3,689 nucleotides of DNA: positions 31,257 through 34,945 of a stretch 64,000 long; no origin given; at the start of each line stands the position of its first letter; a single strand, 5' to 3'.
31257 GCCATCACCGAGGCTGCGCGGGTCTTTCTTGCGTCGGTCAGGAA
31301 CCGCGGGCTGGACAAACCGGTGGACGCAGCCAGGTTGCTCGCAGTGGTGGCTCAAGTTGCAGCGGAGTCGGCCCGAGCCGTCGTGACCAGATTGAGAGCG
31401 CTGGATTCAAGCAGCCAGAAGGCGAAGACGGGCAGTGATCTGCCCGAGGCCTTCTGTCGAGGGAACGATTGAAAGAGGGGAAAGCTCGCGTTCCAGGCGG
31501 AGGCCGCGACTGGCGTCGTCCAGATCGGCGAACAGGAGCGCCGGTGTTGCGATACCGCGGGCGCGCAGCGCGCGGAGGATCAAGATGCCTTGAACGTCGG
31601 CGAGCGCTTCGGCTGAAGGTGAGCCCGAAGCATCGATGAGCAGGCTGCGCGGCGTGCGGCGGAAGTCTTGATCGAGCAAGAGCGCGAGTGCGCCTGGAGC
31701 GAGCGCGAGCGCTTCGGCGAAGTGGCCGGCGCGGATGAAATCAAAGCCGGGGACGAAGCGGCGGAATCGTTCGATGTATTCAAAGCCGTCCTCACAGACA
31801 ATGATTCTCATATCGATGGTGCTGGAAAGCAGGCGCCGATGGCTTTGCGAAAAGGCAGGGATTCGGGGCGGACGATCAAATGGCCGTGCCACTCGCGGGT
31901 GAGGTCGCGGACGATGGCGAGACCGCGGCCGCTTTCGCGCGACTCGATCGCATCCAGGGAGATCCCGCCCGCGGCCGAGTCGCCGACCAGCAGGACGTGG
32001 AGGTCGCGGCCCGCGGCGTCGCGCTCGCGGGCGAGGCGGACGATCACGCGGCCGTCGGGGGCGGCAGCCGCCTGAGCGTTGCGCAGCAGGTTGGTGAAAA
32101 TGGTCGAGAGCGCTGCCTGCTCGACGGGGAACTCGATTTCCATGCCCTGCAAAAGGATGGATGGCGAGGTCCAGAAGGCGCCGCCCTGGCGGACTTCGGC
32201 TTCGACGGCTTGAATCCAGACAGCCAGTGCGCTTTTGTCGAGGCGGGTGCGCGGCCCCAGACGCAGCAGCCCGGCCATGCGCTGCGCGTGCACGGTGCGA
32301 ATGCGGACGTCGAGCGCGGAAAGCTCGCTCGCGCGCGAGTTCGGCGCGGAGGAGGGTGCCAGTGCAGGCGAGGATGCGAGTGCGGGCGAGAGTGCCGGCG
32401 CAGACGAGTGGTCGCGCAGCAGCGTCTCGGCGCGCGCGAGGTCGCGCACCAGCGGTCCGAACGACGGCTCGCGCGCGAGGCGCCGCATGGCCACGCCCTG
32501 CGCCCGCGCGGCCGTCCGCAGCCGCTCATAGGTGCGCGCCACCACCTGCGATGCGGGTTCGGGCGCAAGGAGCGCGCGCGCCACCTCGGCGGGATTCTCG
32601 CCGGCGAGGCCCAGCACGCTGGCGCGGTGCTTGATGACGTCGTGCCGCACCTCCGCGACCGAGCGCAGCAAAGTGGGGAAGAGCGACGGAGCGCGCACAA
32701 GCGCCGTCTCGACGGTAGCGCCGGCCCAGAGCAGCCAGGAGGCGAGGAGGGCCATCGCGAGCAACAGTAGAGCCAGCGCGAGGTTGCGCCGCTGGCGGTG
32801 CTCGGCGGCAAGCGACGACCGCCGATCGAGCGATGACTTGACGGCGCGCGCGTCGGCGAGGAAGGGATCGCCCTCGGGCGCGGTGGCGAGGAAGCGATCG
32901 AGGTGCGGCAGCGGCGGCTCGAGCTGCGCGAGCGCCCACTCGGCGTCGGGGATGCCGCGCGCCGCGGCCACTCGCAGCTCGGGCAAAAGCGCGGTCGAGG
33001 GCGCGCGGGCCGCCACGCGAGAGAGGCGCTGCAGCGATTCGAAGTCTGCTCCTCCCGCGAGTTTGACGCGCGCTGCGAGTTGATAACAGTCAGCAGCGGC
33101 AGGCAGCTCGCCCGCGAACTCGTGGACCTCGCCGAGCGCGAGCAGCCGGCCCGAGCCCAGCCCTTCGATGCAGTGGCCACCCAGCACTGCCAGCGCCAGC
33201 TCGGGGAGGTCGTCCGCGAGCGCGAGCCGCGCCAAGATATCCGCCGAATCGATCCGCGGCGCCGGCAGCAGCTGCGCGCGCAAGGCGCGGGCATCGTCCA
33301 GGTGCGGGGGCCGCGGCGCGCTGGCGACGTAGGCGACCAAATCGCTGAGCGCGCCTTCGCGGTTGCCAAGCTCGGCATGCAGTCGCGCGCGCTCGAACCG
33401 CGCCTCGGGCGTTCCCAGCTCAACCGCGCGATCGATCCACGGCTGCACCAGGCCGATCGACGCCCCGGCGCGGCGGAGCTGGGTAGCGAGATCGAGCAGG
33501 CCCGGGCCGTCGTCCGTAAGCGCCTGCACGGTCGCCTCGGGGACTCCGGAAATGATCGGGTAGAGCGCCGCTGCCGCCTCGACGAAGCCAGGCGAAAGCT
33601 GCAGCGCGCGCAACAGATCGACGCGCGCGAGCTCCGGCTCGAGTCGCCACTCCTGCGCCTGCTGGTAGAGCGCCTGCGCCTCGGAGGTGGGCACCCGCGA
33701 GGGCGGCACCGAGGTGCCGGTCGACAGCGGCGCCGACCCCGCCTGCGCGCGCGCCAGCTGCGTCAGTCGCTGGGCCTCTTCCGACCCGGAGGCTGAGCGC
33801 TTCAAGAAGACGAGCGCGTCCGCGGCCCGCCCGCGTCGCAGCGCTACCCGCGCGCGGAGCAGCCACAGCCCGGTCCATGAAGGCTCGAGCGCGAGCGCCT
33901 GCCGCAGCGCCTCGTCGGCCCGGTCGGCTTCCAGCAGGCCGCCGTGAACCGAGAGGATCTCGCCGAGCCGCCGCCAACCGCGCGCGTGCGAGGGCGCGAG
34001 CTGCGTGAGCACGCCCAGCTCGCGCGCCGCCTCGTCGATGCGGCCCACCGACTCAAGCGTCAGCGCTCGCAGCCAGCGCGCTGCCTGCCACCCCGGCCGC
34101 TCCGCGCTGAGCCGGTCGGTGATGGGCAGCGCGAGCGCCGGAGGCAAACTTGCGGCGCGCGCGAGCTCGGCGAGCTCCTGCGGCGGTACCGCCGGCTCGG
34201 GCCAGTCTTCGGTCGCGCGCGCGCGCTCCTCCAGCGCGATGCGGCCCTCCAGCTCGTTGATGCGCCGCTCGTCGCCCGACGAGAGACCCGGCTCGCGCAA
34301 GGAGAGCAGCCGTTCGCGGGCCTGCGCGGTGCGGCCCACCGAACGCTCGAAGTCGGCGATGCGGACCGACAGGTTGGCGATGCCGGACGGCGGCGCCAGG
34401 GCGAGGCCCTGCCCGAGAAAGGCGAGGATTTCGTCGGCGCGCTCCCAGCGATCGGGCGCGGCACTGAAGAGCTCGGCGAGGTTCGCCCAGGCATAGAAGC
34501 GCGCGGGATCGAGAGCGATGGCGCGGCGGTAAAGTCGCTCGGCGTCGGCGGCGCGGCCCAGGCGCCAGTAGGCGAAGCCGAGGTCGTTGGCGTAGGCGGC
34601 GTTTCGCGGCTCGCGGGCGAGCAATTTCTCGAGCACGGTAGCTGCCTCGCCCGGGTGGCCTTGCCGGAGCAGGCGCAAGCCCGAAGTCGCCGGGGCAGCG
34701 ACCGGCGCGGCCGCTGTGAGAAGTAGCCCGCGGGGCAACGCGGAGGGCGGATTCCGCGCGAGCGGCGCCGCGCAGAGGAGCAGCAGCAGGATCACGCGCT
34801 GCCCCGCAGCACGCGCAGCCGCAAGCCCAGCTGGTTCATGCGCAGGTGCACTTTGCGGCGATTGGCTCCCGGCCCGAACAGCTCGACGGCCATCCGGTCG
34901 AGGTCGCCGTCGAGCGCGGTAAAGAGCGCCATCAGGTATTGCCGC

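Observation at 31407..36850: Four-gene minus-strand operon: small unknown protein - sigma-54 activator with a five-Cys receiver insertion - periplasmic TPR sensor kinase - pseudo-receiver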

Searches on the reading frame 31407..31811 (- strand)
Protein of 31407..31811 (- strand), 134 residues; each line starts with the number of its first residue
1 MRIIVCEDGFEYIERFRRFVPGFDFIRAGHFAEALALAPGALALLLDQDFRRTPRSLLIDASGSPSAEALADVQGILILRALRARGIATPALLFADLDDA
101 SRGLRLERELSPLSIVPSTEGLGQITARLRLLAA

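Call 6: search_protein_families(library=pfam, proteins=[window:31407-31811:-], max_evalue=0.1)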
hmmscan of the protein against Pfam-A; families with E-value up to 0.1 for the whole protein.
window:31407-31811:- (134 aa): 0 families

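Call 7: search_protein_families(library=ncbifam, proteins=[window:31407-31811:-], max_evalue=0.1)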
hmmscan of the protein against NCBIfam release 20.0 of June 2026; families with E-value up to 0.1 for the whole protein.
window:31407-31811:- (134 aa): 0 families

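Call 28: search_solved_structures(query=A4, max_evalue=10, show_alignments=2)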
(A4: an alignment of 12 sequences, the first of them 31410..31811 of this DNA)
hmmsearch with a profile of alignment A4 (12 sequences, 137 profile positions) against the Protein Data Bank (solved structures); distinct sequences matched with E-value up to 10: 7.
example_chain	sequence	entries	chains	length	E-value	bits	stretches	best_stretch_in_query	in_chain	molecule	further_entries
3mmz_A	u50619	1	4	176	0.18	15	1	36-104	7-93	putative HAD family hydrolase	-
3nnn_A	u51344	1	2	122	0.31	14.2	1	75-101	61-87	DNA BINDING RESPONSE REGULATOR D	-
3kto_A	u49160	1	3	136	0.5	13.5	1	70-104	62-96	Response regulator receiver protein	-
6qrj_A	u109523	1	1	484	0.6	13.3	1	73-111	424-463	Hybrid kinase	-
5uic_A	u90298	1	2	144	0.69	13.1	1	74-98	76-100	Two-component response regulator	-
6ont_A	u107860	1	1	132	0.77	12.9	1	74-102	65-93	Two-component response regulator 1452 receiver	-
1kgs_A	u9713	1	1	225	1.1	12.5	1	74-101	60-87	DNA BINDING RESPONSE REGULATOR D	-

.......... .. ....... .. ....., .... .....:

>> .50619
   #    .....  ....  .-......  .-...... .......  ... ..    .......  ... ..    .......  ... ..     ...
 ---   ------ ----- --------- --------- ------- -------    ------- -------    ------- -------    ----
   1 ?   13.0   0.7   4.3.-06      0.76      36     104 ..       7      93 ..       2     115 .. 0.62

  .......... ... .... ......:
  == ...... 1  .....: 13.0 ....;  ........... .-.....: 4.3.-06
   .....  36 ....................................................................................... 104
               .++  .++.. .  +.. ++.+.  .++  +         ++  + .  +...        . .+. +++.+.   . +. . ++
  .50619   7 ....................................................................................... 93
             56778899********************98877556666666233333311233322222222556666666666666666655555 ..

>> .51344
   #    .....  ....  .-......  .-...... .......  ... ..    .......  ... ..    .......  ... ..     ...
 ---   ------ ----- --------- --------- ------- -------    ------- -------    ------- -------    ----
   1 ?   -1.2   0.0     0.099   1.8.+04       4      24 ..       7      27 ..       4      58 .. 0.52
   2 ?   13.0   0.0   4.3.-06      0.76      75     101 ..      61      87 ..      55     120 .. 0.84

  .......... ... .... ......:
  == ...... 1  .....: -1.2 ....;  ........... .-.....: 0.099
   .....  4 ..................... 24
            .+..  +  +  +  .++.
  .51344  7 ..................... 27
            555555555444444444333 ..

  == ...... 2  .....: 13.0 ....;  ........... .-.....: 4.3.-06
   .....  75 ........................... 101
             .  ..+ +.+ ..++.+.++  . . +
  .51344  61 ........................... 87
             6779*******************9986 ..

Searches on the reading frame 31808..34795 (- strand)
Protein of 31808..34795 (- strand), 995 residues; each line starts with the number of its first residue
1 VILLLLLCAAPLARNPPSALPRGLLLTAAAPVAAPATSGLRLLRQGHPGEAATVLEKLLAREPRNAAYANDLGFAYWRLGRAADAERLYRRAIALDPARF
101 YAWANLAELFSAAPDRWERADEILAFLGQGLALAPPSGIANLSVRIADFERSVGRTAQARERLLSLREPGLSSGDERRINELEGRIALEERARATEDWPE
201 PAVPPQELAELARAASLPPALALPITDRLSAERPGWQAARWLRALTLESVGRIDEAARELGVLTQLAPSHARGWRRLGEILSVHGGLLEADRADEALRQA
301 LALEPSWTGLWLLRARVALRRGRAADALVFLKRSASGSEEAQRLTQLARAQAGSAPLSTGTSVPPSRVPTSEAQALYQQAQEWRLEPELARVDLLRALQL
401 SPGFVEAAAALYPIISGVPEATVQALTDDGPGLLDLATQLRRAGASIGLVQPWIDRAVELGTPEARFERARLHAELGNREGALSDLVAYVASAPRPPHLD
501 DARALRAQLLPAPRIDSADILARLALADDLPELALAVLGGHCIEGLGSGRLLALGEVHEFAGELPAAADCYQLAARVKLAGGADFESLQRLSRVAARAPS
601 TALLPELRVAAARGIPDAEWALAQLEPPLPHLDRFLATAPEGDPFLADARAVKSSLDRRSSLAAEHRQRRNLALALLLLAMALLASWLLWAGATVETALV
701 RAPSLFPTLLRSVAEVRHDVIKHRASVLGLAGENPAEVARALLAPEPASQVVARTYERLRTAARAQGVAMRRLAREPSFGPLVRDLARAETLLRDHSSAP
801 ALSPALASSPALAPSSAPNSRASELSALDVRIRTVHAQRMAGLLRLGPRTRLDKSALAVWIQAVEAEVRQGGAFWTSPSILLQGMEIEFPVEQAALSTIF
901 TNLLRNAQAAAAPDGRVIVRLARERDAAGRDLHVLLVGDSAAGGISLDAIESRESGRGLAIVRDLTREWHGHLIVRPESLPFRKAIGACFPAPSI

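Call 6: search_protein_families(library=pfam, proteins=[window:31808-34795:-], max_evalue=0.1)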
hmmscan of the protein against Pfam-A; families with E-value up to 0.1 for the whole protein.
window:31808-34795:- (995 aa): 15 families
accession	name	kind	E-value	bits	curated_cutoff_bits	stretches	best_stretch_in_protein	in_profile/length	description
PF07719.23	TPR_2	-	2.7e-10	40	27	1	67-97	2-32/34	Tetratricopeptide repeat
PF13432.12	TPR_16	-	5.6e-08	33.5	32.7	1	39-98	4-63/65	Tetratricopeptide repeat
PF14559.12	TPR_19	-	7.3e-08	33.1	25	2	42-106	1-65/68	Tetratricopeptide repeat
PF13428.12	TPR_14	-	5.4e-07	30.1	23.5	3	71-109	6-44/44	Tetratricopeptide repeat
PF13414.12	TPR_11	-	7.6e-07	29.2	26.8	0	41-80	3-42/42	TPR repeat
PF13371.12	TPR_9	-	1.1e-06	29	35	1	462-508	28-71/73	Tetratricopeptide repeat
PF13431.12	TPR_17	-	1.1e-06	28.9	24.4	1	88-111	1-24/34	Tetratricopeptide repeat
PF13181.12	TPR_8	-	1.2e-06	28.7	25.7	1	70-98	5-33/34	Tetratricopeptide repeat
PF02518.31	HATPase_c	-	5.8e-05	23.9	26.4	1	893-978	3-96/111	Histidine kinase-, DNA gyrase B-, and HSP90-like ATPase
PF00515.34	TPR_1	-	0.00065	19.9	27.8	1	70-97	5-32/34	Tetratricopeptide repeat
PF13374.12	TPR_10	-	0.00072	19.9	27.5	1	66-95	2-31/42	Tetratricopeptide repeat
PF13424.12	TPR_12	-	0.0031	18.1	30.1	1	54-96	32-75/77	Tetratricopeptide repeat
PF03704.23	BTAD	-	0.0074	17.1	22.1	1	42-93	72-123/146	Bacterial transcriptional activator domain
PF23914.1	TPR_CcmH_CycH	-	0.01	16.1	42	0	265-325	42-101/158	Cytochrome c-type biogenesis protein H TPR domain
PF11846.14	Wzy_C_2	-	0.013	15.9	28.5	1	53-107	134-187/191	Virulence factor membrane-bound polymerase, C-terminal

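Call 7: search_protein_families(library=ncbifam, proteins=[window:31808-34795:-], max_evalue=0.1)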
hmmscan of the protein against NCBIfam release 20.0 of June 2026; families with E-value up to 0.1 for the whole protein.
window:31808-34795:- (995 aa): 12 families
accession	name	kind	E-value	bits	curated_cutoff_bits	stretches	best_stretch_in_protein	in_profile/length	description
TIGR02917.1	PEP_TPR_lipo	equivalog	1.9e-07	29.4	312.2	1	42-109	441-508/899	XrtA/PEP-CTERM system TPR-repeat protein PrsT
TIGR02552.1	LcrH_SycD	equivalog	4e-07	29.8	104.8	1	39-108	25-94/136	SycD/LcrH family type III secretion system chaperone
TIGR02521.1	type_IV_pilW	equivalog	1.9e-06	27.6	154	1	39-98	38-97/234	type IV pilus biogenesis/stability protein PilW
NF040959.1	MamA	equivalog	5.1e-06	26.1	200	1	39-108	44-113/204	magnetosome protein MamA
NF033920.0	C39_PA2778_fam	equivalog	7.8e-06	25.5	150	1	41-123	165-246/255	PA2778 family cysteine peptidase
NF052415.1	T3SS_chap_SctY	equivalog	5.9e-05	23.5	70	2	42-113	16-86/106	type III secretion apparatus assembly chaperone SctY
TIGR02916.1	PEP_his_kin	equivalog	0.00024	19.8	300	1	837-928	521-612/679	XrtA/PEP-CTERM system histidine kinase PrsK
TIGR03939.1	PGA_TPR_OMP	equivalog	0.0009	17.6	366.65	1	212-337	370-492/800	poly-beta-1,6 N-acetyl-D-glucosamine export porin PgaA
NF008757.0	PRK11788.1-5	equivalog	0.0016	17.6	363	0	44-163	81-203/388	lipopolysaccharide assembly protein LapB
NF033762.1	social_mot_Tgl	equivalog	0.0018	17.6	225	0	42-110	41-110/252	social motility TPR repeat lipoprotein Tgl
NF008520.0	PRK11447.1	equivalog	0.0057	14.5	858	1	31-99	268-336/1157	cellulose synthase complex outer membrane protein BcsC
NF047558.1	TPR_END_plus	domain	0.0083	16.1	32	0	466-487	2-23/56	TPR end-of-group domain-containing protein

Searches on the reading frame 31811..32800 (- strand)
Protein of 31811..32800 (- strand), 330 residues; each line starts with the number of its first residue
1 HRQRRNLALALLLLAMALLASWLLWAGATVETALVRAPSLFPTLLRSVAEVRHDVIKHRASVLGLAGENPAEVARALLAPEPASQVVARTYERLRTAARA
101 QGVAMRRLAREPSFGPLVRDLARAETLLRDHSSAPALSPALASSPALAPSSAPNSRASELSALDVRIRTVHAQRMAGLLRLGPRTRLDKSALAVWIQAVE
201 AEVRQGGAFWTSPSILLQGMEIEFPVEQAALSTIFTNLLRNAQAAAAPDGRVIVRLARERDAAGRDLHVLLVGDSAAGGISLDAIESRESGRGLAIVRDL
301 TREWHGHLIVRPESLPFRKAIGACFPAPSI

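Call 29: search_solved_structures(query=A5, max_evalue=10, show_alignments=2)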
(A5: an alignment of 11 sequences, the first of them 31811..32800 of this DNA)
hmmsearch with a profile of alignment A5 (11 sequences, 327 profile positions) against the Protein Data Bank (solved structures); distinct sequences matched with E-value up to 10: 3.
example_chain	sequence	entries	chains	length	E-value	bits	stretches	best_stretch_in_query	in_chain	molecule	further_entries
9d9r_A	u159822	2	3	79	0.06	15.6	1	150-211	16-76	Homeobox protein aristaless-like 4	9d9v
4mn0_A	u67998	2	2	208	0.17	14.1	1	88-155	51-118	Berovin | Apoberovin 1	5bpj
1wma_A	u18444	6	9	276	1.5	11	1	281-310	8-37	Carbonyl reductase [NADPH] 1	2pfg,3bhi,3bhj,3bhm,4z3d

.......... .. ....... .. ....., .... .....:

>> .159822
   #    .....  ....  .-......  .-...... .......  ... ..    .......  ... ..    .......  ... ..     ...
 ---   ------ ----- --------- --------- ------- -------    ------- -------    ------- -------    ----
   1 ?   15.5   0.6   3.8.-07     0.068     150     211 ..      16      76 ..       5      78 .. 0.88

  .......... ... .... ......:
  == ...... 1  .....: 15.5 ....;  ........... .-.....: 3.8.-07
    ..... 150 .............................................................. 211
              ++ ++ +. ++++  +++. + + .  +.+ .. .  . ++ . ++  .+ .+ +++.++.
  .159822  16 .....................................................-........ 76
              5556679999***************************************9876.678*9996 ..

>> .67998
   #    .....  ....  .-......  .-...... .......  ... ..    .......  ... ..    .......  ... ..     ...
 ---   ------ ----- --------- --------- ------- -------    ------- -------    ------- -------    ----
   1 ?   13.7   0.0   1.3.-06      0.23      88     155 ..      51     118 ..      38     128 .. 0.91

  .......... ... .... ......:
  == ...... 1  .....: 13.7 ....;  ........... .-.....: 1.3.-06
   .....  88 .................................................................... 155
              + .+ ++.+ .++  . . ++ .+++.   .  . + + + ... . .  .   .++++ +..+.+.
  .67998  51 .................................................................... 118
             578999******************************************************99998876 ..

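Call 31: search_protein_families(library=pfam, alignment_id=A5, max_evalue=1)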
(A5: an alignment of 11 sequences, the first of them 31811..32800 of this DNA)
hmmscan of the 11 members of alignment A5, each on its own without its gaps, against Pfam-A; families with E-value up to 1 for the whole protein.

A. member 1, window:31811-32800:- (330 aa): 4 families
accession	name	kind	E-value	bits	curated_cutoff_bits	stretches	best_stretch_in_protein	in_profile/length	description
PF02518.31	HATPase_c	-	1.2e-05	26.2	26.4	1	228-313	3-96/111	Histidine kinase-, DNA gyrase B-, and HSP90-like ATPase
PF13581.12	HATPase_c_2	-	0.056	13.9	27.4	1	234-303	39-111/127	Histidine kinase-like ATPase domain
PF10954.13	DUF2755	-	0.19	12.3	25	1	14-53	24-63/100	Protein of unknown function (DUF2755)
PF14501.12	HATPase_c_5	-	0.3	11.5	22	1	227-317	2-95/102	GHKL domain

B. families by the number of members that match (of 11 scanned): 9 families
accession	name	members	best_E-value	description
PF02518.31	HATPase_c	11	2.6e-06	Histidine kinase-, DNA gyrase B-, and HSP90-like ATPase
PF13581.12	HATPase_c_2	9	0.0021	Histidine kinase-like ATPase domain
PF14501.12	HATPase_c_5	5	0.088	GHKL domain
PF03861.19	ANTAR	2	0.0023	ANTAR domain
PF03747.19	ADP_ribosyl_GH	1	0.029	ADP-ribosylglycohydrolase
PF08606.16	Prp19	1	0.092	Prp19/Pso4-like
PF10954.13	DUF2755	1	0.19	Protein of unknown function (DUF2755)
PF04612.17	T2SSM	1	0.36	Type II secretion system (T2SS), protein M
PF00482.28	T2SSF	1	0.49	Type II secretion system (T2SS), protein F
